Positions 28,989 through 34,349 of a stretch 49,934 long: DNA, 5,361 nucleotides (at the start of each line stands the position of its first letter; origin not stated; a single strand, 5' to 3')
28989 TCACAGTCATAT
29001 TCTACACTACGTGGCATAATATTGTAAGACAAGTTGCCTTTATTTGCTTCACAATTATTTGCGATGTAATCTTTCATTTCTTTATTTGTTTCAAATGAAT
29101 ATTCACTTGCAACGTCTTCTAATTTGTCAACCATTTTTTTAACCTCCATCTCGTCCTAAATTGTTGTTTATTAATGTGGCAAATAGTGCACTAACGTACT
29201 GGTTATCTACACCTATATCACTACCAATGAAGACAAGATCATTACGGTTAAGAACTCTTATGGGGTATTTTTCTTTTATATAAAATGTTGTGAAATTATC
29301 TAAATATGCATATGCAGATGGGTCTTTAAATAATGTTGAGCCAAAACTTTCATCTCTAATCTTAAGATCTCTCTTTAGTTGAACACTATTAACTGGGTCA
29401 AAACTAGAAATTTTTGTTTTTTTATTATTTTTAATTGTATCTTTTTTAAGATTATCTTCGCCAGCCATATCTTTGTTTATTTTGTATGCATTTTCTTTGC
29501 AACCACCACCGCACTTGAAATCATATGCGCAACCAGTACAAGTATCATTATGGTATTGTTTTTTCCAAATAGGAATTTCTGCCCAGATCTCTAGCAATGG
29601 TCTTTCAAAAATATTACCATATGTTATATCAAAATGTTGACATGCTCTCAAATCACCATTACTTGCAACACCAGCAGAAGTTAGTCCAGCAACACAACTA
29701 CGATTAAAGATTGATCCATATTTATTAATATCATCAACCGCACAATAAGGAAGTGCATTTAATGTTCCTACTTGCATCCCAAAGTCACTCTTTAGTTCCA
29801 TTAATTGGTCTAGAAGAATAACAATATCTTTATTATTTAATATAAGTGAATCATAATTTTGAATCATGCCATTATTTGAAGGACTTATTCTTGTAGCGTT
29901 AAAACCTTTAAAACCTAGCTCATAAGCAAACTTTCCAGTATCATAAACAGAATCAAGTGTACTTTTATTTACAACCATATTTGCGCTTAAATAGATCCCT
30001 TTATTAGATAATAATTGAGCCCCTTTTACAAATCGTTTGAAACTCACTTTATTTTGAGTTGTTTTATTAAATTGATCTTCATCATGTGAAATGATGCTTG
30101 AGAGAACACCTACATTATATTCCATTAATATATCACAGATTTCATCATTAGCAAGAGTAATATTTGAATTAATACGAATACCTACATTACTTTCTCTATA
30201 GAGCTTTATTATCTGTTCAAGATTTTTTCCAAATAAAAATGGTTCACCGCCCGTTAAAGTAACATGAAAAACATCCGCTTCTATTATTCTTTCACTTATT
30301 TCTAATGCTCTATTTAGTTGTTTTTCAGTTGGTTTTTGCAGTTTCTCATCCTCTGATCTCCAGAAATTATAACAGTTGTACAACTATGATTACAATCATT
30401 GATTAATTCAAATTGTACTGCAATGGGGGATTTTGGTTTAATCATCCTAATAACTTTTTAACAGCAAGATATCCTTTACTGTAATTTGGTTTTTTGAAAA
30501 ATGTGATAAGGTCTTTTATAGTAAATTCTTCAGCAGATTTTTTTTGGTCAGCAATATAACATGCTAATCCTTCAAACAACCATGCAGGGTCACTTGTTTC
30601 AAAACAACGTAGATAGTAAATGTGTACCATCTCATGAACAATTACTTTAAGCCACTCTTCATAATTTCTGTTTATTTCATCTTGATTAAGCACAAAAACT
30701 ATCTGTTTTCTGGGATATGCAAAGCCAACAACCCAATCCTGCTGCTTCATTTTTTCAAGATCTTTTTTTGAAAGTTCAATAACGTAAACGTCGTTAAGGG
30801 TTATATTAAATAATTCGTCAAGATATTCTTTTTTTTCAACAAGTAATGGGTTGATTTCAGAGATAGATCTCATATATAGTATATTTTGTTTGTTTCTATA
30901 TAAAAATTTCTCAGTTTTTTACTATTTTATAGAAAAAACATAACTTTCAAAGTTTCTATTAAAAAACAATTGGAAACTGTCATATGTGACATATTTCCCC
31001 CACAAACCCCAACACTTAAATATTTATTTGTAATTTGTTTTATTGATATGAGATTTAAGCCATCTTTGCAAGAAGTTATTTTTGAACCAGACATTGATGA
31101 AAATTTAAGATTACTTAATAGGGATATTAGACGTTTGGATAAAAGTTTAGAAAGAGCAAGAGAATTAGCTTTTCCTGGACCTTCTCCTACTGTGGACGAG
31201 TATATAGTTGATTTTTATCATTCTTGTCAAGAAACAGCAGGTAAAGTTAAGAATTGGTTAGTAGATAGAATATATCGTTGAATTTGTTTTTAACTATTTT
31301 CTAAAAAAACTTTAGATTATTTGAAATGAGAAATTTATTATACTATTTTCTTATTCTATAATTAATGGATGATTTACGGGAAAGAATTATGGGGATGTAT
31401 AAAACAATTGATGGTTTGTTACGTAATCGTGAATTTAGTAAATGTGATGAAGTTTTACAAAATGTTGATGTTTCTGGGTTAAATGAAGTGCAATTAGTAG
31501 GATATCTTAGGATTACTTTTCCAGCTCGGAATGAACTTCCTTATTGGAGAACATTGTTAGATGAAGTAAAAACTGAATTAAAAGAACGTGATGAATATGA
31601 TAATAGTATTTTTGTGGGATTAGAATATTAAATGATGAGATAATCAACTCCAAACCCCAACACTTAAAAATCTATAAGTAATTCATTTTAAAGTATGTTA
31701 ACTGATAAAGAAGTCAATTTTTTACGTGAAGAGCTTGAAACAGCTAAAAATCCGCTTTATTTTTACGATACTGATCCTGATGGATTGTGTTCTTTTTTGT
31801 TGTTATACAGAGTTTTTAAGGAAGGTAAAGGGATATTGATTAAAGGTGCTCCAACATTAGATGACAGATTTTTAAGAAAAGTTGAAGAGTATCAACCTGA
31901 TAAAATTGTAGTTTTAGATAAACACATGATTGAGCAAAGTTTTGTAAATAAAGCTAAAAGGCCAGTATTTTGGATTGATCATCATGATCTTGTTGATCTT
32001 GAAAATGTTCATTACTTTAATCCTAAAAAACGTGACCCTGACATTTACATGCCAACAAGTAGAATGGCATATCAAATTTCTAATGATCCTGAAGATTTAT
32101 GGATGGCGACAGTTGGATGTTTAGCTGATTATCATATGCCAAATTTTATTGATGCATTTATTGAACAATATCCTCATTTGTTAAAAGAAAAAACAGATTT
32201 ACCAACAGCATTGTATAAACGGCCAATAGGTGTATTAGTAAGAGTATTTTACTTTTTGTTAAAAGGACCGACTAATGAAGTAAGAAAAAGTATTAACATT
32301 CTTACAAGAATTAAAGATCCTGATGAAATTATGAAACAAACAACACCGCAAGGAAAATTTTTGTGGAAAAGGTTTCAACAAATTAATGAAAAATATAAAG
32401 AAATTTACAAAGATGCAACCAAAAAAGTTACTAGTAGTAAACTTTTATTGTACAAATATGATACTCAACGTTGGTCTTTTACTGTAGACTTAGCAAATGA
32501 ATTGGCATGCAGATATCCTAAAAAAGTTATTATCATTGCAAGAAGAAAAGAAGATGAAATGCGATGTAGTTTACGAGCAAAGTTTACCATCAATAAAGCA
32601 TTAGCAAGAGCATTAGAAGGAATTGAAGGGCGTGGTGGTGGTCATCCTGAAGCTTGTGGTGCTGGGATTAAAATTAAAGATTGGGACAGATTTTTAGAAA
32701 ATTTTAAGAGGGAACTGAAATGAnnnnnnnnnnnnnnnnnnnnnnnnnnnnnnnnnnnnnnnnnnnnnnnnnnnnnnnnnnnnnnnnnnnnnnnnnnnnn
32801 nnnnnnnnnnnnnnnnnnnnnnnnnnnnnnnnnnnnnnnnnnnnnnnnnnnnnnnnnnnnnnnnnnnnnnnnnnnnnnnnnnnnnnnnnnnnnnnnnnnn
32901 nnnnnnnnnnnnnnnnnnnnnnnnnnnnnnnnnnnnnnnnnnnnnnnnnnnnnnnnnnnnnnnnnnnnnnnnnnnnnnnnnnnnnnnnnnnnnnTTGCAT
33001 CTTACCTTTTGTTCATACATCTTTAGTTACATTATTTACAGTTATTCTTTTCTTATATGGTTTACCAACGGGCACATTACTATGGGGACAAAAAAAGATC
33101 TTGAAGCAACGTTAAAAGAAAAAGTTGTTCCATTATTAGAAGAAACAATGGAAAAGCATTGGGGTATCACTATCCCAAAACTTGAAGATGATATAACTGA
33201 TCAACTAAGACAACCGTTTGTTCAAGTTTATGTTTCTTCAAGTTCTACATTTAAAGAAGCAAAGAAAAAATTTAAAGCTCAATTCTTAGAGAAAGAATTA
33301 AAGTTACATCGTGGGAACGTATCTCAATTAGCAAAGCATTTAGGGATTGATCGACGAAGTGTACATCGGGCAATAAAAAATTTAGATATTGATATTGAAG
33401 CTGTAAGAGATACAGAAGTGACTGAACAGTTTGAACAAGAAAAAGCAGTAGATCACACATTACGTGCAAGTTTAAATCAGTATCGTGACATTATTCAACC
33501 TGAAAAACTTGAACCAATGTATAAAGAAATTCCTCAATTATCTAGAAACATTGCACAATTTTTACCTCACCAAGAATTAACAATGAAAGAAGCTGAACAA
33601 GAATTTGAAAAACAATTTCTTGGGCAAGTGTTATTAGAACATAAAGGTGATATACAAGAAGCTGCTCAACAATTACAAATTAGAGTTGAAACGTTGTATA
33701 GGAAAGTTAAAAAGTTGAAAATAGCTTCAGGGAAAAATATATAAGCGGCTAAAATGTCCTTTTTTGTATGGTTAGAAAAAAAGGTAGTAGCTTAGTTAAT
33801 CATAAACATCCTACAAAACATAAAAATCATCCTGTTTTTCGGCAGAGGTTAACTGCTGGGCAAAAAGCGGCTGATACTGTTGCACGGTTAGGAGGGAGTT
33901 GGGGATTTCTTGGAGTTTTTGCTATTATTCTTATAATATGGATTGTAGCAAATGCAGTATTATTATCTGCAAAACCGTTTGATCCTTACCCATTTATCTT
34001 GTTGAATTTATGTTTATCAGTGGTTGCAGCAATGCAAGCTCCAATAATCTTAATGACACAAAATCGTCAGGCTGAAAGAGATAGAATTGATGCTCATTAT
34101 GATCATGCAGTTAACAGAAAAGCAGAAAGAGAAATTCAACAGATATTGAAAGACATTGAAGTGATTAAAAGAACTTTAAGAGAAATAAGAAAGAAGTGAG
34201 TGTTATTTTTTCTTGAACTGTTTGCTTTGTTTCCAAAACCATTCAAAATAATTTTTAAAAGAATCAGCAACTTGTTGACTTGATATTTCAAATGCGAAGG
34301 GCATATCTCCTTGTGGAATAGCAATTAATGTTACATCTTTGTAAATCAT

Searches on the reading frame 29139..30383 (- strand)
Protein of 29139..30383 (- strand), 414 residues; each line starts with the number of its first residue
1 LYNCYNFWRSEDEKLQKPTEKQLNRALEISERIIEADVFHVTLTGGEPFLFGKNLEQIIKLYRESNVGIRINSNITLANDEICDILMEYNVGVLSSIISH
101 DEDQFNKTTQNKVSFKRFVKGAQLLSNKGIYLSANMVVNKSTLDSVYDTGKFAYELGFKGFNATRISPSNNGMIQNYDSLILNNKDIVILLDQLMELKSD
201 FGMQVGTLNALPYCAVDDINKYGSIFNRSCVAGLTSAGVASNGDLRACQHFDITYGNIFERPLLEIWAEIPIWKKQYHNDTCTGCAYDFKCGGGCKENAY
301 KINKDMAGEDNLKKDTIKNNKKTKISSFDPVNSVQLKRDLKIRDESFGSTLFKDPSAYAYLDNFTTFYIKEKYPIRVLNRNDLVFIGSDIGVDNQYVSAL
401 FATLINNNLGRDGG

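Call 36: search_protein_families(library=pfam, proteins=[window:29139-30383:-], max_evalue=0.001)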
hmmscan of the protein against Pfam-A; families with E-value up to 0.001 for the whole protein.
window:29139-30383:- (414 aa): 2 families
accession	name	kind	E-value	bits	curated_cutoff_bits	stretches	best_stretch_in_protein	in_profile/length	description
PF04055.27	Radical_SAM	-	9.6e-11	42.6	29.5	1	9-149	19-162/166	Radical SAM superfamily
PF13186.11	SPASM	-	3.7e-06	27.6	21.5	1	230-285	1-66/67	Iron-sulfur cluster-binding domain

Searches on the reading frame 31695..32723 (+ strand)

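Call 37: search_protein_families(library=pfam, proteins=[window:31695-32723:+], max_evalue=0.001)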
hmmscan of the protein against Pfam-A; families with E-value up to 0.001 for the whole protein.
window:31695-32723:+ (342 aa): 2 families
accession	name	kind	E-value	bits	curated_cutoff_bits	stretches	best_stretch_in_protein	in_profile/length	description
PF02272.25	DHHA1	-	4.3e-11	43.6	25.9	1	266-341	21-100/102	DHHA1 domain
PF01368.27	DHH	-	1.7e-08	35.2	28.1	1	25-129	9-102/125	DHH family, N-terminal domain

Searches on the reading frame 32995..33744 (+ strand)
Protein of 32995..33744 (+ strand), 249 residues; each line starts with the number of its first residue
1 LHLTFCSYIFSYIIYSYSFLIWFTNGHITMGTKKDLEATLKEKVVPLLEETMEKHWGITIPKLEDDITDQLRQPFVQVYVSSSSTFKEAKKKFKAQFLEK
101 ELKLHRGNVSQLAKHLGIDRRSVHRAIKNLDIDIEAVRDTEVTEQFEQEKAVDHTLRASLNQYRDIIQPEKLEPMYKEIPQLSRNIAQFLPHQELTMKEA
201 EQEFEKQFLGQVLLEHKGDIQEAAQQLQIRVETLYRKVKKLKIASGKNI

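Call 37: search_protein_families(library=pfam, proteins=[window:32995-33744:+], max_evalue=0.001)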
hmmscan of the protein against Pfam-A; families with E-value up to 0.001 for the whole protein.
window:32995-33744:+ (249 aa): 8 families
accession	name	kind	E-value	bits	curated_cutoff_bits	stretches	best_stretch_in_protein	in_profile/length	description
PF02954.25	HTH_8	-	2e-17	63.1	22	2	203-241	4-42/42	Bacterial regulatory protein, Fis family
PF05043.19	Mga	-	6.3e-07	30.3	21.1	0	193-242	6-55/87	Mga helix-turn-helix domain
PF13556.12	HTH_30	-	2.7e-06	27.5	27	0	212-242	7-37/59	PucR C-terminal helix-turn-helix domain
PF08279.18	HTH_11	-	3.4e-06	27.3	25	0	102-130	9-39/55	HTH domain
PF12728.13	HTH_17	-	5e-06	27.1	27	0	219-246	3-31/51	Helix-turn-helix domain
PF13551.12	HTH_29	-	1.2e-05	25.8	28.1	0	107-128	13-34/64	Winged helix-turn helix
PF13518.12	HTH_28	-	8.2e-05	23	25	0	103-129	9-35/52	Helix-turn-helix domain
PF13384.12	HTH_23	-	0.00078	19.6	24.6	0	103-129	16-40/50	Homeodomain-like domain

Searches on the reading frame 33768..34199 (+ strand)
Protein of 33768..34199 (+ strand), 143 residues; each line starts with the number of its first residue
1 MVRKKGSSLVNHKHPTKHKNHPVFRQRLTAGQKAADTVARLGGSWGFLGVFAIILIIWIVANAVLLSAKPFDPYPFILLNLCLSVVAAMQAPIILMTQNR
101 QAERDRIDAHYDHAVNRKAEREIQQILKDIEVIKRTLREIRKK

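Call 37: search_protein_families(library=pfam, proteins=[window:33768-34199:+], max_evalue=0.001)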
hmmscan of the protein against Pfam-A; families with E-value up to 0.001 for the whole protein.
window:33768-34199:+ (143 aa): 1 family
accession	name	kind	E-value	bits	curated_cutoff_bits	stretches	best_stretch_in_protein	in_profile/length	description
PF06210.16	DUF1003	-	1.6e-36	125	27.4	1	42-140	1-99/103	Protein of unknown function (DUF1003)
